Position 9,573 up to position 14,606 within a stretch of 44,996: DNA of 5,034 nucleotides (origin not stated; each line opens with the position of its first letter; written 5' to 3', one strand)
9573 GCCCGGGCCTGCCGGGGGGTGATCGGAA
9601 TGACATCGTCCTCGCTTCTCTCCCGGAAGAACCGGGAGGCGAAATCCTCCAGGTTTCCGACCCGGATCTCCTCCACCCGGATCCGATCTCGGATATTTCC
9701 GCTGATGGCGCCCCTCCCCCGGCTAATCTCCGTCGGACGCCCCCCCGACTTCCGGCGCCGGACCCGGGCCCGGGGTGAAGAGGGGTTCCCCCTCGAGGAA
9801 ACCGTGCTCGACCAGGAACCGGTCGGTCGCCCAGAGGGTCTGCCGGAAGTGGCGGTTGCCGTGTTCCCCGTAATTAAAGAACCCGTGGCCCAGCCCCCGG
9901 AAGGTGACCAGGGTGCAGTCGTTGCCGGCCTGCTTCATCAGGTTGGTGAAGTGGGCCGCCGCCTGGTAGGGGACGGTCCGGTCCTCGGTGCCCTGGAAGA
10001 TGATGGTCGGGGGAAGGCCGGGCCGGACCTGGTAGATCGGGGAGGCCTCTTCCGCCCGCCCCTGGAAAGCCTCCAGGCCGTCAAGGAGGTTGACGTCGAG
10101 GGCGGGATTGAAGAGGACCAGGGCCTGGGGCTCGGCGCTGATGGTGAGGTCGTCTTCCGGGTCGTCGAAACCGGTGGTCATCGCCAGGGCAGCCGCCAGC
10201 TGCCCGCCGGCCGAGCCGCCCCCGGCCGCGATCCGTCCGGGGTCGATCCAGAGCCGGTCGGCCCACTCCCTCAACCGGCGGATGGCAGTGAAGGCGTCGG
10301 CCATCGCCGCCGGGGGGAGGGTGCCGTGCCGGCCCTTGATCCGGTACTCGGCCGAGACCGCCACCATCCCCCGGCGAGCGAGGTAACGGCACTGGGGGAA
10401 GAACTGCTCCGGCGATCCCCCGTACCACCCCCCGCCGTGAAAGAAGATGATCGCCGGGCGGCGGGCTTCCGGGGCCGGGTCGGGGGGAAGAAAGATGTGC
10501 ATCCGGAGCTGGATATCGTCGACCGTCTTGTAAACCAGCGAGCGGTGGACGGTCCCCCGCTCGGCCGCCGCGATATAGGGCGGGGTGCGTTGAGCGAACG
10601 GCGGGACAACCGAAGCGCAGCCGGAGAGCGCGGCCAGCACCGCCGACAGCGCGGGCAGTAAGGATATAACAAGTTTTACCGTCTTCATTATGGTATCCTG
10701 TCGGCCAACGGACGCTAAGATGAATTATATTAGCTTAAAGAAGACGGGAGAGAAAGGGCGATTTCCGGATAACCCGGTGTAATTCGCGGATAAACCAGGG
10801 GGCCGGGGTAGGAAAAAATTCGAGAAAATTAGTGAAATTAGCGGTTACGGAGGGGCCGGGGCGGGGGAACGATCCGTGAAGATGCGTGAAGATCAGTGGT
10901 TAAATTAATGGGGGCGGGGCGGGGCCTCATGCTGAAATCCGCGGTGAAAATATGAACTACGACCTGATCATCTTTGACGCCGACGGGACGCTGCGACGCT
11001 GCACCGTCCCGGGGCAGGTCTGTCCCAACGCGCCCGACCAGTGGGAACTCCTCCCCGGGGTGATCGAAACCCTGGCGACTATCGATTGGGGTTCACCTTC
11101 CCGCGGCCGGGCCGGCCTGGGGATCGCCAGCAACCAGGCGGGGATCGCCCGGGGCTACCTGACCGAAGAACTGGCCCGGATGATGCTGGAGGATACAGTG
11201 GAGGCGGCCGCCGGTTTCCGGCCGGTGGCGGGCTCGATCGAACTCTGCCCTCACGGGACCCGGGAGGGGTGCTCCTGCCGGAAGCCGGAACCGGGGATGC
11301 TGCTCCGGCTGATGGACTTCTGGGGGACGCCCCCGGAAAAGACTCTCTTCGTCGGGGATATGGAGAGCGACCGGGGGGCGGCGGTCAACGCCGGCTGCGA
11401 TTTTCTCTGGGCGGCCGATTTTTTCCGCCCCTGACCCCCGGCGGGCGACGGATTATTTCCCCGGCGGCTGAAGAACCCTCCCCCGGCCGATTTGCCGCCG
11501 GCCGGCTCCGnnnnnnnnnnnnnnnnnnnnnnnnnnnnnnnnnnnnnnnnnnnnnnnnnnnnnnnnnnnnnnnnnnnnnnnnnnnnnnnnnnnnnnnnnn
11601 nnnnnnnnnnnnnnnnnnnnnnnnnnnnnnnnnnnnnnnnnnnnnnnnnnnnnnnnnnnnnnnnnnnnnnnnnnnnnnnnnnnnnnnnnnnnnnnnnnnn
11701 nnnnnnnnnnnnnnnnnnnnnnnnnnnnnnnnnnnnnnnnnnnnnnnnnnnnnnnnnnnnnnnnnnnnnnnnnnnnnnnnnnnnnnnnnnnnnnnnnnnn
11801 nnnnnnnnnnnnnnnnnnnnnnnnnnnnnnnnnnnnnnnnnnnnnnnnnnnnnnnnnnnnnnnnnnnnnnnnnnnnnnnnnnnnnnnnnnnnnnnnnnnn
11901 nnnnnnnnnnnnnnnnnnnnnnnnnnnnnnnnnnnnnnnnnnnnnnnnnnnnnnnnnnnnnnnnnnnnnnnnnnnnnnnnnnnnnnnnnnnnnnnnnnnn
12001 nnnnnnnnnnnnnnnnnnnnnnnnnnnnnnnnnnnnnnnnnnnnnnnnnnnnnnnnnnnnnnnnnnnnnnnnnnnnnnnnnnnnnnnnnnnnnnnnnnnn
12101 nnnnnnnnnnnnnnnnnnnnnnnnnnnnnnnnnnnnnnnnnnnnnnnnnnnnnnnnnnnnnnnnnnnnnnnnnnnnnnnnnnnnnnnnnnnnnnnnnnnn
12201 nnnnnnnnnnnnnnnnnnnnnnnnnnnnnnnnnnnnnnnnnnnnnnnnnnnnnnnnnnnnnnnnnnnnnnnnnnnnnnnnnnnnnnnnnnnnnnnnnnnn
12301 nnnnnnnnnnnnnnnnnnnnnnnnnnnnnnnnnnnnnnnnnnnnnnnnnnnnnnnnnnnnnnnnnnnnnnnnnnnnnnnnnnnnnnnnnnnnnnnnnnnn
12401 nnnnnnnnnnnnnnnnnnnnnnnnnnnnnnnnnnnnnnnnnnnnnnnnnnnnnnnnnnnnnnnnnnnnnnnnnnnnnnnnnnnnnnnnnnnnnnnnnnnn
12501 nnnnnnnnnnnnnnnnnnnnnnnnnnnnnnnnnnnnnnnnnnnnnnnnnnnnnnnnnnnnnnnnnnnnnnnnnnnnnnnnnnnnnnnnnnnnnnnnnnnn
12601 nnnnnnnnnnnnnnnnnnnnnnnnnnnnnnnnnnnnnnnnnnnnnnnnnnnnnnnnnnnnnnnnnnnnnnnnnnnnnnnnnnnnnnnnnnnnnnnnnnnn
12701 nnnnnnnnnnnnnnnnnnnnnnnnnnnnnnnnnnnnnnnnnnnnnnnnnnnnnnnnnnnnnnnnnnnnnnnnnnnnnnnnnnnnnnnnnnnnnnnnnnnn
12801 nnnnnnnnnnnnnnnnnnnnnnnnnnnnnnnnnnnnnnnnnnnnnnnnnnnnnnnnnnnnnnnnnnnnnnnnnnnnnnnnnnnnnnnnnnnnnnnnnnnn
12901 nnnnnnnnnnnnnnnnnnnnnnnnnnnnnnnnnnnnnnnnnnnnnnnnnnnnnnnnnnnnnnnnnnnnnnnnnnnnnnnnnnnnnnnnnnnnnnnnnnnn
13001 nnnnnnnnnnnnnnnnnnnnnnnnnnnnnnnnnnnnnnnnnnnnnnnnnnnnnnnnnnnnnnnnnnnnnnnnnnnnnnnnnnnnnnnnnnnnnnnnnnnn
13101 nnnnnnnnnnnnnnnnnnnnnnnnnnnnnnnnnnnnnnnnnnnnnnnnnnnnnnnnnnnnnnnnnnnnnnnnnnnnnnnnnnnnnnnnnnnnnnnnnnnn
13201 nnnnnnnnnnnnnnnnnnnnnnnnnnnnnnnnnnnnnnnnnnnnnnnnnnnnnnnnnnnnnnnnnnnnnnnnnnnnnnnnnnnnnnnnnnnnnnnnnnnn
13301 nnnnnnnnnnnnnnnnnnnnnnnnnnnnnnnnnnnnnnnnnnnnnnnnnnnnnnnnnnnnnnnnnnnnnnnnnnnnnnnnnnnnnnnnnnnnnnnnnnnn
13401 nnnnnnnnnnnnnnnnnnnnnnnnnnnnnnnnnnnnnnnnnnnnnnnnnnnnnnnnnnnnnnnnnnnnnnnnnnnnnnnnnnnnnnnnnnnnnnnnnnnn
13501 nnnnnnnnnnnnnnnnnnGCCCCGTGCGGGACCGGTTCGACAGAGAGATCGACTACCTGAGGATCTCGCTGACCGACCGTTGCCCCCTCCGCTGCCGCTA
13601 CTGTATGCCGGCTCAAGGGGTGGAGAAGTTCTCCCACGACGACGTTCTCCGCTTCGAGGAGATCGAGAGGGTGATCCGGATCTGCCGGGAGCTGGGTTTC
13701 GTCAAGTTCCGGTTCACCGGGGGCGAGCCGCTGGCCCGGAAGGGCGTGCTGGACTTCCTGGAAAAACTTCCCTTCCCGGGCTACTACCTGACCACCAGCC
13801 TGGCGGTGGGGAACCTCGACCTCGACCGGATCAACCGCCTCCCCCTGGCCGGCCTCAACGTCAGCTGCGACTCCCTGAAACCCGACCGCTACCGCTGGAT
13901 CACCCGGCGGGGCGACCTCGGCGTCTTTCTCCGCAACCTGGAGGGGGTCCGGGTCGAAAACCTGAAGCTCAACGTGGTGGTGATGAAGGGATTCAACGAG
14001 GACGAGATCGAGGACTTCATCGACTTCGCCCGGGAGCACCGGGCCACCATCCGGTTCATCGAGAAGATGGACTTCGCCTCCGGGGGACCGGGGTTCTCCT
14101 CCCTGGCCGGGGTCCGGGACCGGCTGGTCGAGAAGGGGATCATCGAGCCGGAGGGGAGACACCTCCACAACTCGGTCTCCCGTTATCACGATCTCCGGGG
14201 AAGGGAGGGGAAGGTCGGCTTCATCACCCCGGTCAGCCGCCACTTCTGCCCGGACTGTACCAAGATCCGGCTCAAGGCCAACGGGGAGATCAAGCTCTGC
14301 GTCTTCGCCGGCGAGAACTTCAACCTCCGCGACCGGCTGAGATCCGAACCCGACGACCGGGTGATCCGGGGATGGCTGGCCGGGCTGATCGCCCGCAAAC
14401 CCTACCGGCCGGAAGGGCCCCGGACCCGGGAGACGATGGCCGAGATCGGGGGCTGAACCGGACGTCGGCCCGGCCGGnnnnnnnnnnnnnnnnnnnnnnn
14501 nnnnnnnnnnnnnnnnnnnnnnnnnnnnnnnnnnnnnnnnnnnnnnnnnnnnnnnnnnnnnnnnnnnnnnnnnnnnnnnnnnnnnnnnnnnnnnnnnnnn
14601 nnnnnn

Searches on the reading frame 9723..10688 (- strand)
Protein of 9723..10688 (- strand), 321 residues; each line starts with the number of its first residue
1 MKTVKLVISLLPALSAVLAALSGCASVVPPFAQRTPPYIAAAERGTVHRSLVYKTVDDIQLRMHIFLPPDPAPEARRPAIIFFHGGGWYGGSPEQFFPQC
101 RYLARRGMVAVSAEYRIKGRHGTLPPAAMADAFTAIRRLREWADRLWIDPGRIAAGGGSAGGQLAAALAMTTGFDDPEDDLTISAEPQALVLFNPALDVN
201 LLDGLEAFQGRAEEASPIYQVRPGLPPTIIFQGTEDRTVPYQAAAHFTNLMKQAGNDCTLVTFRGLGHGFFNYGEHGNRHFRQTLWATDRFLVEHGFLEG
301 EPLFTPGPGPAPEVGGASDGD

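Call 20: search_protein_families(library=pfam, proteins=[window:9723-10688:-])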
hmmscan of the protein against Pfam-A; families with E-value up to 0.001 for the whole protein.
window:9723-10688:- (321 aa): 9 families
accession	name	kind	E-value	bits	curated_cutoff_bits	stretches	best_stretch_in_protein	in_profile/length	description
PF20434.5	BD-FAE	-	3.9e-25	89.1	26.8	2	64-178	2-119/215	BD-FAE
PF07859.19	Abhydrolase_3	-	7.3e-25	88.4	25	1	80-199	1-112/210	alpha/beta hydrolase fold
PF00326.27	Peptidase_S9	-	9.7e-14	51.8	22.6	1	214-277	131-196/213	Prolyl oligopeptidase family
PF12146.15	Hydrolase_4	-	2.1e-06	27.7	27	0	226-272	192-236/239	Serine aminopeptidase, S33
PF00135.34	COesterase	-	2.1e-06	27.4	27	1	61-171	86-203/515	Carboxylesterase family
PF01738.24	DLH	-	1.1e-05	25.5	21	1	206-276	125-194/217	Dienelactone hydrolase family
PF12697.13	Abhydrolase_6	-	2.9e-05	25.3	26.3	1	80-240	1-180/217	Alpha/beta hydrolase family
PF02230.22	Abhydrolase_2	-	0.00014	22.3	23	0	224-269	152-200/217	Phospholipase/Carboxylesterase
PF00561.26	Abhydrolase_1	-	0.00097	19.3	25.8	0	214-253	200-227/245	alpha/beta hydrolase fold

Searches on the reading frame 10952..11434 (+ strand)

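Call 20: search_protein_families(library=pfam, proteins=[window:10952-11434:+])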
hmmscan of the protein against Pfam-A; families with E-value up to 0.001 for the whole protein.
window:10952-11434:+ (160 aa): 4 families
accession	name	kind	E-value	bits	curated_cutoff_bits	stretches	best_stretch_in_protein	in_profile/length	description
PF13419.12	HAD_2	-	7.2e-08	33.2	23.8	1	107-153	131-177/178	Haloacid dehalogenase-like hydrolase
PF00702.32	Hydrolase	-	9e-08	33.2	26.4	1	29-148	95-191/191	haloacid dehalogenase-like hydrolase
PF13242.12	Hydrolase_like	-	1.3e-07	31.8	22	1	109-153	2-47/75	HAD-hyrolase-like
PF08645.17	PNK3P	-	1.5e-05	25.2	22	1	5-137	2-126/161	Polynucleotide kinase 3 phosphatase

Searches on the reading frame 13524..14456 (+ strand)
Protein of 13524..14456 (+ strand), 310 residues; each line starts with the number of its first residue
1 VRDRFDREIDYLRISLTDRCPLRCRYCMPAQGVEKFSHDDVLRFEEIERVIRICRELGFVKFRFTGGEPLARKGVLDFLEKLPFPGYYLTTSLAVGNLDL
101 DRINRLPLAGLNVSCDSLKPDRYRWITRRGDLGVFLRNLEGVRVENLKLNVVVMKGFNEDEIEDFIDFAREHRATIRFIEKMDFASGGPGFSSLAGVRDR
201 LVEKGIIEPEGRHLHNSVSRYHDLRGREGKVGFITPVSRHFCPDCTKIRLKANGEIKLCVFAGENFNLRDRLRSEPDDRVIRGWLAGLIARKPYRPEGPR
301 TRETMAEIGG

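Call 5: search_protein_families(library=pfam, proteins=[window:13524-14456:+])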
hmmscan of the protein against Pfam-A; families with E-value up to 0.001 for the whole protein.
window:13524-14456:+ (310 aa): 3 families
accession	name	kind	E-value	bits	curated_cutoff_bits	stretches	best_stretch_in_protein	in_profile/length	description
PF06463.18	Mob_synth_C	-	5.8e-23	81.7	37.4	1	175-294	2-124/128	Molybdenum Cofactor Synthesis C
PF04055.27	Radical_SAM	-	4.8e-22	79.3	29.5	1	14-169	1-166/166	Radical SAM superfamily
PF13353.11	Fer4_12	-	0.00015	22.5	22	1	18-75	13-70/137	4Fe-4S single cluster domain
